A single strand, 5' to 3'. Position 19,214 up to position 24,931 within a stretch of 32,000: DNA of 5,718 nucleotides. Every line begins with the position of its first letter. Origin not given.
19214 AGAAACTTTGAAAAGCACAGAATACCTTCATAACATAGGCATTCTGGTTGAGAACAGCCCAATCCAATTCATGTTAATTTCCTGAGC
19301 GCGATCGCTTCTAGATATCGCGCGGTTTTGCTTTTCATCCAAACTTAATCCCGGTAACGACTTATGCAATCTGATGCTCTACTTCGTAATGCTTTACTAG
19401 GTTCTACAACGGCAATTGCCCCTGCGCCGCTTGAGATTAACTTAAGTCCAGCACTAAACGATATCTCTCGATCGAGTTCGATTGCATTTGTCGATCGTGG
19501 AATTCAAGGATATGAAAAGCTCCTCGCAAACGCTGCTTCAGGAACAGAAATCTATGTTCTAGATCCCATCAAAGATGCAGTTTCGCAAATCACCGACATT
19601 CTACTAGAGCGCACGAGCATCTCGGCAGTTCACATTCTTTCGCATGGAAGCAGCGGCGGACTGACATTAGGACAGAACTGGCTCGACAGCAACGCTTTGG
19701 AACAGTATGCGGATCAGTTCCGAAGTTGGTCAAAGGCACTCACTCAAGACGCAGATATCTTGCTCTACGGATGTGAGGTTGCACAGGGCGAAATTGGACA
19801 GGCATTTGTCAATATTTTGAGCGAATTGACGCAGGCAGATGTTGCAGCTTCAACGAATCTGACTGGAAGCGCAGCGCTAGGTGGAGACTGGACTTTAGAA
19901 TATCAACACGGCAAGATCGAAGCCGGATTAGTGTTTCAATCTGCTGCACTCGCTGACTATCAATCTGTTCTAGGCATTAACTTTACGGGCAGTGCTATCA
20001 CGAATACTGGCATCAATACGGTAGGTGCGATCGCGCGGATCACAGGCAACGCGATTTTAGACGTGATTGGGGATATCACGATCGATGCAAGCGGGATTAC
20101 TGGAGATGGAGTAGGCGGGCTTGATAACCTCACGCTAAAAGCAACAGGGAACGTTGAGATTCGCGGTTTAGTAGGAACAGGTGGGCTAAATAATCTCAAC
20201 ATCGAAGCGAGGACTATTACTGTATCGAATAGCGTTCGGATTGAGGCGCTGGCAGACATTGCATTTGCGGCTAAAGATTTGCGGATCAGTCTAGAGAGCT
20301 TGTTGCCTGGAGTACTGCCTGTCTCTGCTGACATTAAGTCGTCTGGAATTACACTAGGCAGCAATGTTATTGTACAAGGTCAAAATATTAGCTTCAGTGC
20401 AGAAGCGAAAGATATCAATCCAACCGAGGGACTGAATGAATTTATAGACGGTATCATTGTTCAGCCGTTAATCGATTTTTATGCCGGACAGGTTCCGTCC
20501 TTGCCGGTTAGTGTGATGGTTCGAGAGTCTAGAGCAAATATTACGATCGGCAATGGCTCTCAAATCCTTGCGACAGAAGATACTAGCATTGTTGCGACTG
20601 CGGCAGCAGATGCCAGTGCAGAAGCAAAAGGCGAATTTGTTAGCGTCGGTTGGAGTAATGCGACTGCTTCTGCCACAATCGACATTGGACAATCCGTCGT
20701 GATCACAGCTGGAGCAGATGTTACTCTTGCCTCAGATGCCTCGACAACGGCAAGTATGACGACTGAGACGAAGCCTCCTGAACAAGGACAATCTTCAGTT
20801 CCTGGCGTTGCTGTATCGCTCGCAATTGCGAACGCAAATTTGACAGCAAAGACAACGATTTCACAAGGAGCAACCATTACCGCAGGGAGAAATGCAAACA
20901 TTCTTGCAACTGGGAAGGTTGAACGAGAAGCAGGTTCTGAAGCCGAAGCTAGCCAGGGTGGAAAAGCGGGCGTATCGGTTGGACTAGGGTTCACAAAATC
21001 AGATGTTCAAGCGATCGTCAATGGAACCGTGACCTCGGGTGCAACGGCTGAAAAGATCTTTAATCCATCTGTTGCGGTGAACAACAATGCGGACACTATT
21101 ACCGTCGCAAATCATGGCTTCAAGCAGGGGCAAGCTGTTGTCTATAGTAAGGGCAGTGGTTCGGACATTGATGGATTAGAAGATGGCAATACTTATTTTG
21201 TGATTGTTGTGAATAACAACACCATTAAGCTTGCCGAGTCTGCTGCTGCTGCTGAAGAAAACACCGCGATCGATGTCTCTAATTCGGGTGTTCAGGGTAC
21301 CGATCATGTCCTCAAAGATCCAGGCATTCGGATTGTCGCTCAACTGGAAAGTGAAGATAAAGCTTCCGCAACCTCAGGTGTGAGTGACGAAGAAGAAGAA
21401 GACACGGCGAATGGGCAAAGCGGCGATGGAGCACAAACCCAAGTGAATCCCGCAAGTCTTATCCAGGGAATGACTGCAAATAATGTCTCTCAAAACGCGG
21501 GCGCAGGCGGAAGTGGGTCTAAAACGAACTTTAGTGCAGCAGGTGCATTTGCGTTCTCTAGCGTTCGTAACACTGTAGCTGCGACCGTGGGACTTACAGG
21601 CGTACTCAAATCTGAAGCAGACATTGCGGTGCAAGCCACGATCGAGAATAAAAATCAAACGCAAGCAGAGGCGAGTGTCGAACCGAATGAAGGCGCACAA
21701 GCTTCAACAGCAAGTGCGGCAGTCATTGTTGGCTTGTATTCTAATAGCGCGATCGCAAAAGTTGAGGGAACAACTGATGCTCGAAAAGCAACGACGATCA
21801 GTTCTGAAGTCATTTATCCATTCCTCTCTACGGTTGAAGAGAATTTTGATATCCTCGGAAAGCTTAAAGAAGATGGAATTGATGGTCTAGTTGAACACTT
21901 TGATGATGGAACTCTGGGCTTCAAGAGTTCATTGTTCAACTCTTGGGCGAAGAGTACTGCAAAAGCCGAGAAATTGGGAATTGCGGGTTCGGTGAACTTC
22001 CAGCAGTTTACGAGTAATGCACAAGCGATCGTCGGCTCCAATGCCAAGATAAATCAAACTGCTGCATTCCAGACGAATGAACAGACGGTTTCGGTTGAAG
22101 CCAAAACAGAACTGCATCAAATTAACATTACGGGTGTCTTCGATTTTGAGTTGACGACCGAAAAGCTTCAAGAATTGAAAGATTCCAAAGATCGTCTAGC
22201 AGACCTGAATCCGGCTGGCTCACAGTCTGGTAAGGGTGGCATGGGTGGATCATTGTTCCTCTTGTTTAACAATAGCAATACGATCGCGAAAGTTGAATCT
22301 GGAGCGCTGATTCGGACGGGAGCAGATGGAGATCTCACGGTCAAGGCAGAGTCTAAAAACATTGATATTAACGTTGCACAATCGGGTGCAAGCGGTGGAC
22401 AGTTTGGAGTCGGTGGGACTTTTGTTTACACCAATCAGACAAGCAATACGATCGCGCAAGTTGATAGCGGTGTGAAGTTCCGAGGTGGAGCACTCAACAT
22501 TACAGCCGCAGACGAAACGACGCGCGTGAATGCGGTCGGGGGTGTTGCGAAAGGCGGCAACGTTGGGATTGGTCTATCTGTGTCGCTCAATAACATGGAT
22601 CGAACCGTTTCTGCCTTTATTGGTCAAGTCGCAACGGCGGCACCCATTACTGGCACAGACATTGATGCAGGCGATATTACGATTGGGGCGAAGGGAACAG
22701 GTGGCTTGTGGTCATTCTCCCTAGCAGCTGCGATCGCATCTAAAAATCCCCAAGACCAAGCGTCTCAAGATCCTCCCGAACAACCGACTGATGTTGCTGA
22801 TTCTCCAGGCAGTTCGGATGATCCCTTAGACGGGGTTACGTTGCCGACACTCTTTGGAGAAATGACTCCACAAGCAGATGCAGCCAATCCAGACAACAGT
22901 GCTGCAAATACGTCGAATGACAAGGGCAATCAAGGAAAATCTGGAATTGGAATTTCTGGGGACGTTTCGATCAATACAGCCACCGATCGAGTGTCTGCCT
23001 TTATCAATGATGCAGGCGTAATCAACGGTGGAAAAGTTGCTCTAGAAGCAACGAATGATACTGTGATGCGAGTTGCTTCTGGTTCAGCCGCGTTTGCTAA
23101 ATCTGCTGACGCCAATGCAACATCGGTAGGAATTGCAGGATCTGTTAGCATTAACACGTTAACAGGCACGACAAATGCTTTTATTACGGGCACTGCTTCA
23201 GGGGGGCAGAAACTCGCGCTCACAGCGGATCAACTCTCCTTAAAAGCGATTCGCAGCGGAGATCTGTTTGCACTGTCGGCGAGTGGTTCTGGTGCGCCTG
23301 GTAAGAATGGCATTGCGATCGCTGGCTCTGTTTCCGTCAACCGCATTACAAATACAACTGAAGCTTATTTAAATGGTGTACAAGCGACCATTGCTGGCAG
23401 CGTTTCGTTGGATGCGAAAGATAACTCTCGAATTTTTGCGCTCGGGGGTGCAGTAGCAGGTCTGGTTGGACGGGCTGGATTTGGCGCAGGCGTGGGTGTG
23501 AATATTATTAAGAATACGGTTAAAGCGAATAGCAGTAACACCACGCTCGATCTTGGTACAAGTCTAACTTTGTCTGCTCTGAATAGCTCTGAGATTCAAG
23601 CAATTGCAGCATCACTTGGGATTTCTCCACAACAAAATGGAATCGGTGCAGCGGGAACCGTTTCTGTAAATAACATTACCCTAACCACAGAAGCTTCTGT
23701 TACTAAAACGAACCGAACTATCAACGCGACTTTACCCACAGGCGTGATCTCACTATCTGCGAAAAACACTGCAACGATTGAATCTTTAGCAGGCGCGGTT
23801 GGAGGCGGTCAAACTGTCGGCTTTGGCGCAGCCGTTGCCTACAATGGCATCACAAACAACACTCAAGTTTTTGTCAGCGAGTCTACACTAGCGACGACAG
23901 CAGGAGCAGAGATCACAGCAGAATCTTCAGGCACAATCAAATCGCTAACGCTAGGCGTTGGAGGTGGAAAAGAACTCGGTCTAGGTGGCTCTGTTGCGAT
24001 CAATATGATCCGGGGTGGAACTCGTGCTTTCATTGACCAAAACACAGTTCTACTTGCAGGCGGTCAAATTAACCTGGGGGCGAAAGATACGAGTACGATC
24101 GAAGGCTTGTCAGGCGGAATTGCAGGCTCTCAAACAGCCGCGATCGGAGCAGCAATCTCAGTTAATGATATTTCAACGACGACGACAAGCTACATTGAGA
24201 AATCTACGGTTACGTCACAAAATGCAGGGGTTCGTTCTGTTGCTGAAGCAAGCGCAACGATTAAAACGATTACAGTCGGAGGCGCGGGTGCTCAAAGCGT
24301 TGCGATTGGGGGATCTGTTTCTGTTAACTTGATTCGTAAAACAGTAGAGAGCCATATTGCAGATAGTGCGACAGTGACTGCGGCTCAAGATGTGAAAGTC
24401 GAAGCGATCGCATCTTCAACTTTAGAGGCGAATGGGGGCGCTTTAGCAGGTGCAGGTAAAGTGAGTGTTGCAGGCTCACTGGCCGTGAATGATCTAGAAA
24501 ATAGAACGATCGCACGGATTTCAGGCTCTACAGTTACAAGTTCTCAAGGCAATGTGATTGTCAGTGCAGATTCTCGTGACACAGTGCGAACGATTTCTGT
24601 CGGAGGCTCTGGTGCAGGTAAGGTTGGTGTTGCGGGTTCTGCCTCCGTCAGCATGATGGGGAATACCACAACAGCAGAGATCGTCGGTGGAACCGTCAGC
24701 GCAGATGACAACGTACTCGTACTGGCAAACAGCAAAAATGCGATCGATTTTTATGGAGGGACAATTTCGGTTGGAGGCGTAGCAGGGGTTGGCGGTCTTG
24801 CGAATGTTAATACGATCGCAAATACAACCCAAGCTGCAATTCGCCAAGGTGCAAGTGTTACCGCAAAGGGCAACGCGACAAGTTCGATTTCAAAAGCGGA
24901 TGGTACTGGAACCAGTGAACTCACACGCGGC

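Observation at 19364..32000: Giant open-ended ORF (at least 4,212 codons) that is invisible in the supplied ORF track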

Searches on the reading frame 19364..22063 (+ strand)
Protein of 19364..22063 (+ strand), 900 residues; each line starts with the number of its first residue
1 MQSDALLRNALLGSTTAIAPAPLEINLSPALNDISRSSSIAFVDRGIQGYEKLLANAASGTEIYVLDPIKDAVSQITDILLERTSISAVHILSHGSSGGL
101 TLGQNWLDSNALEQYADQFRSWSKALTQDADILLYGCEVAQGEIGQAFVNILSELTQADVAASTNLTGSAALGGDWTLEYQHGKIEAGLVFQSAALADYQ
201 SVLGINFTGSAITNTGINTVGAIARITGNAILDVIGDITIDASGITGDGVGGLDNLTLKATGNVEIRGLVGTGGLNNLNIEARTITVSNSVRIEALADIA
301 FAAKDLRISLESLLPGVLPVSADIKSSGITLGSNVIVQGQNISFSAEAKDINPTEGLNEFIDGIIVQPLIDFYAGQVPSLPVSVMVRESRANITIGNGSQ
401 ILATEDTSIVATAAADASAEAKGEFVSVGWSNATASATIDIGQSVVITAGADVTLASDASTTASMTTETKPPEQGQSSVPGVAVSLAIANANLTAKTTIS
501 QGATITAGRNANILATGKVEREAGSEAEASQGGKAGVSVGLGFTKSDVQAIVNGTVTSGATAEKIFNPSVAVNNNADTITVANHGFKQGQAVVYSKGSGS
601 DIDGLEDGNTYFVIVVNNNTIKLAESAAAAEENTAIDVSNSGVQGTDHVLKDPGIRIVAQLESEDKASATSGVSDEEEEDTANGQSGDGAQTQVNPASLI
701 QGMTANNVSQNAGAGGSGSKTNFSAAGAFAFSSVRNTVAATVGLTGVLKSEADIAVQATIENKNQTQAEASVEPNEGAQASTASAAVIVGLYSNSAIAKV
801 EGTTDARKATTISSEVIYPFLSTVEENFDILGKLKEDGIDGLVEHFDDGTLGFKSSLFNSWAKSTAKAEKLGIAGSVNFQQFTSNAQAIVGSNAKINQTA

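Call 18: find_homologous_proteins(query=window:19364-22063:+, max_evalue=0.00001)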
Query window:19364-22063:+ (900 aa): 267 proteins with E <= 0.00001 among 8000 candidates; the best 120 are listed.
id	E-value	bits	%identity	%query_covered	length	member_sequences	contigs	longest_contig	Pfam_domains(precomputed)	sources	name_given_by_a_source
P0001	9.0e-169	582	56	62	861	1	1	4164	-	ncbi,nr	ncbi:MAG: hypothetical protein HC805_04815 [Alkalinema sp. RL_2_19]|nr:hypothetical protein [Alkalin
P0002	2.0e-55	207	46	16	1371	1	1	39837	PF14252.12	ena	-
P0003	1.6e-53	201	48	24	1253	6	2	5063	PF01839.30,PF03160.21,PF13517.13,PF06119.20,PF14252.12,PF07483.17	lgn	-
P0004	1.3e-51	194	46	27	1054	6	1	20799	PF01839.30,PF12256.15,PF13517.13,PF14252.12,PF07483.17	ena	-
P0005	4.8e-51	192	49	28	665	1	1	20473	PF14252.12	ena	-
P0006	4.8e-51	192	52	23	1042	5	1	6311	PF01839.30,PF13517.13,PF14252.12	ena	-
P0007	3.6e-46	176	54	20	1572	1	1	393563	PF01839.30,PF17963.8,PF17892.8,PF03160.21,PF13517.13,PF17803.8,PF14252.12,PF07676.19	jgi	jgi:hypothetical protein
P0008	4.7e-46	176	53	19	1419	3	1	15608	PF01839.30,PF17963.8,PF17892.8,PF03160.21,PF13517.13,PF17803.8,PF14252.12,PF07676.19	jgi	jgi:VCBS repeat-containing protein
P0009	7.9e-46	175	52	18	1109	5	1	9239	PF01839.30,PF12256.15,PF13517.13,PF14252.12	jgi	jgi:ELWxxDGT repeat protein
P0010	1.8e-45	174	52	19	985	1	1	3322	PF08548.18,PF18483.9,PF14252.12,PF00353.26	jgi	jgi:Ca2+-binding RTX toxin-like protein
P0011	4.1e-45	173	53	19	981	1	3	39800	PF18483.9,PF14252.12,PF00353.26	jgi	jgi:Ca2+-binding RTX toxin-like protein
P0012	8.6e-45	172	49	20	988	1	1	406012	PF14252.12,PF00353.26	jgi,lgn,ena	jgi:Ca2+-binding RTX toxin-like protein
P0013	1.4e-44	171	46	25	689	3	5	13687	PF02415.24,PF14252.12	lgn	-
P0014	1.6e-44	171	54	19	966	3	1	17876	PF08548.18,PF18483.9,PF14252.12,PF00353.26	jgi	jgi:Ca2+-binding RTX toxin-like protein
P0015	2.3e-44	170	47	22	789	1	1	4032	PF18483.9,PF03388.21,PF00139.27,PF14252.12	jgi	jgi:Domain of unknown function (DUF4347)/Legume lectin domain/Beta xylosidase C-terminal Concanavali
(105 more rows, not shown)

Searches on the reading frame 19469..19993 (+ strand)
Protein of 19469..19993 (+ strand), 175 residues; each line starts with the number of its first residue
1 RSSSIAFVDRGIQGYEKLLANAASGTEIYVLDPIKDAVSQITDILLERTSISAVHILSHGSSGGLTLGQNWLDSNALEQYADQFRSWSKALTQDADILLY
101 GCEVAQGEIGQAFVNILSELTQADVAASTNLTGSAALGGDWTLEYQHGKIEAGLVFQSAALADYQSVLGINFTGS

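Call 70: search_solved_structures(query=A4, max_evalue=10, show_alignments=3)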
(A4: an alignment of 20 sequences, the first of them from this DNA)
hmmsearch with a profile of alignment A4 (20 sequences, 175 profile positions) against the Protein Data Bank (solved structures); distinct sequences matched with E-value up to 10: 3.
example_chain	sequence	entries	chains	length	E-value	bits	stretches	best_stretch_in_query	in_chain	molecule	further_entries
9qpe_G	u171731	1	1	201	0.098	15.4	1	50-114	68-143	DUF4347 domain-containing protein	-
4a42_A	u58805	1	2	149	0.87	12.3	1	12-62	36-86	ALPHA-N-ACETYLGLUCOSAMINIDASE FAMILY PROTEIN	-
1cbk_A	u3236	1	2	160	1.1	12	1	78-108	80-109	PROTEIN (7,8-DIHYDRO-6-HYDROXYMETHYLPTERIN-PYROPHOSPHOKINASE)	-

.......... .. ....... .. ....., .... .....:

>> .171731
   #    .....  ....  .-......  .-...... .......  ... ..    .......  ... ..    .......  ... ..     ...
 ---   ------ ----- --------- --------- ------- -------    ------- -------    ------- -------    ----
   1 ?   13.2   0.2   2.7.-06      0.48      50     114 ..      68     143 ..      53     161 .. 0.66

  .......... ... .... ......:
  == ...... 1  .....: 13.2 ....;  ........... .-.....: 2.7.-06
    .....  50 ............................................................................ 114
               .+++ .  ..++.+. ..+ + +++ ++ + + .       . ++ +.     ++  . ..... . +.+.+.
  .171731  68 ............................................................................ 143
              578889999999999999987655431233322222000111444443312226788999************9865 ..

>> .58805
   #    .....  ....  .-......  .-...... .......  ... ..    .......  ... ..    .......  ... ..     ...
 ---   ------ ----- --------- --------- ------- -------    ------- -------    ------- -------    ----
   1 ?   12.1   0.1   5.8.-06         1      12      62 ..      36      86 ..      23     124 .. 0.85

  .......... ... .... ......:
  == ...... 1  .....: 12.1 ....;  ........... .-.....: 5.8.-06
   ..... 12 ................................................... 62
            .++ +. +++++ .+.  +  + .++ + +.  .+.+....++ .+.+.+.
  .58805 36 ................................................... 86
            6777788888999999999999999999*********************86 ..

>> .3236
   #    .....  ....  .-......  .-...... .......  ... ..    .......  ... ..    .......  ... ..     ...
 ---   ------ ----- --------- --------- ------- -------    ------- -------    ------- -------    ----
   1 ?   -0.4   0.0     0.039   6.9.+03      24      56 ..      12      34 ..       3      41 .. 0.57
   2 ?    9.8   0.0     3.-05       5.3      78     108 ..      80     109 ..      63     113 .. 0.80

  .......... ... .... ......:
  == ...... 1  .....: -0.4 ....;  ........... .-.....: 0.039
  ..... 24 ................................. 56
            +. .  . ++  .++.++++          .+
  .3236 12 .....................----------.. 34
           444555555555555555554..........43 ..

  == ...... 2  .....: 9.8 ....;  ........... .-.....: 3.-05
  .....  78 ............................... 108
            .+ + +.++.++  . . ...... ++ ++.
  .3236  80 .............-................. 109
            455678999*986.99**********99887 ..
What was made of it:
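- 19643..19648 (+): Codons for His94-Gly95, the putative catalytic His. Aligns with the HG of Tce1 (call 70).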

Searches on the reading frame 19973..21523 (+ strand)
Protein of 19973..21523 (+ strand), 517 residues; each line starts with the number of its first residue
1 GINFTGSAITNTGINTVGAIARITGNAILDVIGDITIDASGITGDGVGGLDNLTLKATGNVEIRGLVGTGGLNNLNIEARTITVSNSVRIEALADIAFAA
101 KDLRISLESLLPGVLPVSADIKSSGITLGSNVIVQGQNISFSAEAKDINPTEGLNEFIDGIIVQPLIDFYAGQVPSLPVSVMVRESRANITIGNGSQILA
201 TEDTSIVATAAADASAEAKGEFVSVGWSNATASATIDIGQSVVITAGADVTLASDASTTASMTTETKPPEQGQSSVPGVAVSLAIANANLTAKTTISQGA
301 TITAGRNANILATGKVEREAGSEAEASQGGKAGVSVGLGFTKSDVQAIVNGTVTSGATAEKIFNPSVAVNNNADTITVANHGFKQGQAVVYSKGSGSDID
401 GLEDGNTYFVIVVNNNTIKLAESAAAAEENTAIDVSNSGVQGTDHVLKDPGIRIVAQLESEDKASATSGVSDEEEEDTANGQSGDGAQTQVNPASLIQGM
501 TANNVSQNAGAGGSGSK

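Call 55: search_protein_families(library=pfam, proteins=[window:19973-21523:+], max_evalue=0.01)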
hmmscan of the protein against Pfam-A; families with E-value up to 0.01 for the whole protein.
window:19973-21523:+ (517 aa): 0 families

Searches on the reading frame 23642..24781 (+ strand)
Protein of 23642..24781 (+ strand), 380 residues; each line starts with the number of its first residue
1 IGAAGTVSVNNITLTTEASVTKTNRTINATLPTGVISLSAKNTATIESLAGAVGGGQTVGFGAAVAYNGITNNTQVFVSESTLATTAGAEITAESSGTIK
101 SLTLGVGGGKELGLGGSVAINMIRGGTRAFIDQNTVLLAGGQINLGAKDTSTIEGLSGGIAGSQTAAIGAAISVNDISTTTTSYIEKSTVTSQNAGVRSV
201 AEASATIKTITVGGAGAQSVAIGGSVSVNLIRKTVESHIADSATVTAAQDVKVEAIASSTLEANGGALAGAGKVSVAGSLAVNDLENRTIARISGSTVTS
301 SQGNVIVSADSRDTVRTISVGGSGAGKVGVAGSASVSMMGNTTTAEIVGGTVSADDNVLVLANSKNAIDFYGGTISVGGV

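Call 62: predict_structure(alignment_id=A3)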
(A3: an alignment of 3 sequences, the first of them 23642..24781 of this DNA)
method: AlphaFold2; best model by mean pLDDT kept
length: 380 residues; sequences in the alignment: 3
mean_pLDDT: 84.6   pTM: 0.83
mean pLDDT of the five models: 84.6, 78.2, 77.6, 73.3, 73.0
residues with pLDDT >= 90: 202; 70-90: 119; 50-70: 48; < 50: 11
segments of 3 or more residues with pLDDT < 50: 23-28, 377-380
pLDDT, mean of each block of 10 residues (from residue 1): 77 88 52 75 91 73 89 89 77 95 83 81 96 83 93 91 70 95 95 91 96 73 85 96 94 96 82 69 92 96 95 87 59 80 92 94 89 54
secondary structure, 60 per line:
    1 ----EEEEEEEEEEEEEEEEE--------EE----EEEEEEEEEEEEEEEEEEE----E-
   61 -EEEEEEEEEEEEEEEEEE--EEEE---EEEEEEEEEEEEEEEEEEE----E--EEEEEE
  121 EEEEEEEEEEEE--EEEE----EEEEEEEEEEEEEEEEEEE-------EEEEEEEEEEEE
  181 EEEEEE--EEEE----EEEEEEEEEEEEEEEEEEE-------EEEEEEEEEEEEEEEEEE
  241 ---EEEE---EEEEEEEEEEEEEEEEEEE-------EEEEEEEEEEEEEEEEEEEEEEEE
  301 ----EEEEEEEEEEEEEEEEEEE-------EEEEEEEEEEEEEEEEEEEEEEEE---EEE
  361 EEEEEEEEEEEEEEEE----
elements in order: E5-21 E36-54 E62-79 E82-85 E89-107 E115-132 E135-138 E143-161 E169-186 E189-192 E197-215 E223-240 E244-247 E251-269 E277-300 E305-323 E331-354 E358-376
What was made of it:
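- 20804..27652 (+): At least 29 tandem, divergent repeats of about 53 aa (aa 481-2763), predicted all-beta rod. AlphaFold pLDDT 84.6, pTM 0.83 (call 62).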

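Call 65: fold_search(model_id=the predicted structure, library=pdb)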
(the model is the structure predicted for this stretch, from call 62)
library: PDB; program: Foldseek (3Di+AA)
matches with E <= 10: 44; with E <= 0.001: 0
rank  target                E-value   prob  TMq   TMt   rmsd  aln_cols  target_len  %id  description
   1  8c50_A                1.3e-01  0.01  0.08  0.09  28.6       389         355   10  Pontibacter korlensis curli subunit CsgA (released 2023-06-28)
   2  9u4u_A                2.0e-01  0.08  0.11  0.23  23.2       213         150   13  Structure of the functional amyloid FapC from Pseudomonas sp.UK4 (released 2025-08-06)
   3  5awf_E                6.9e-01  0.04  0.14  0.14  21.8       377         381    8  Crystal structure of SufB-SufC-SufD complex from Escherichia coli (released 2015-11-11)
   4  1vh4_A                8.9e-01  0.02  0.11  0.10  24.0       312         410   10  Crystal structure of a stabilizer of iron transporter (released 2003-12-30)
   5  5uyt_A                8.9e-01  0.00  0.06  0.06  29.1       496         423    8  Crystal structure of ice binding protein from an Antarctic bacterium Flavobacteriaceae (released 2017-10-25)
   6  2zu0_A                1.3e+00  0.01  0.10  0.10  24.7       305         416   10  Crystal structure of SufC-SufD complex involved in the iron-sulfur cluster biosynthesis (released 2009-03-10)
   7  5awg_A                1.7e+00  0.02  0.14  0.14  23.4       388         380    8  Crystal structure of Hg-bound SufB-SufC-SufD complex from Escherichia coli (released 2015-11-11)
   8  5zru_A                1.7e+00  0.00  0.07  0.06  27.2       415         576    7  Crystal structure of Agl-KA catalytic domain (released 2019-10-23)
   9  5uyt_B                1.7e+00  0.00  0.07  0.06  29.1       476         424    9  Crystal structure of ice binding protein from an Antarctic bacterium Flavobacteriaceae (released 2017-10-25)
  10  4wa0                  2.1e+00  0.00  0.07  0.06  28.1       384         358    7  The structure of a possible adhesin C-terminal domain from Caldicellulosiruptor kronotskyensis (released 2015-03-04)
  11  9ozl_C                2.3e+00  0.01  0.08  0.09  24.4       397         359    8  Crystal structure of the polysaccharide lyase RbmB from Vibrio cholerae (released 2026-03-11)
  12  5awg_E                2.5e+00  0.01  0.12  0.13  24.4       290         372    9  Crystal structure of Hg-bound SufB-SufC-SufD complex from Escherichia coli (released 2015-11-11)
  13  1vh4_B                2.5e+00  0.01  0.11  0.11  24.3       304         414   10  Crystal structure of a stabilizer of iron transporter (released 2003-12-30)
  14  5awf_A                3.1e+00  0.01  0.10  0.10  23.8       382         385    8  Crystal structure of SufB-SufC-SufD complex from Escherichia coli (released 2015-11-11)
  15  6nw9_B                3.2e+00  0.00  0.06  0.05  25.8       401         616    9  CRYSTAL STRUCTURE OF A TAILSPIKE PROTEIN 3 (TSP3, ORF212) FROM ESCHERICHIA COLI O157:H7 BACTERIOPHAGE CBA120 (released 2019-06-05)
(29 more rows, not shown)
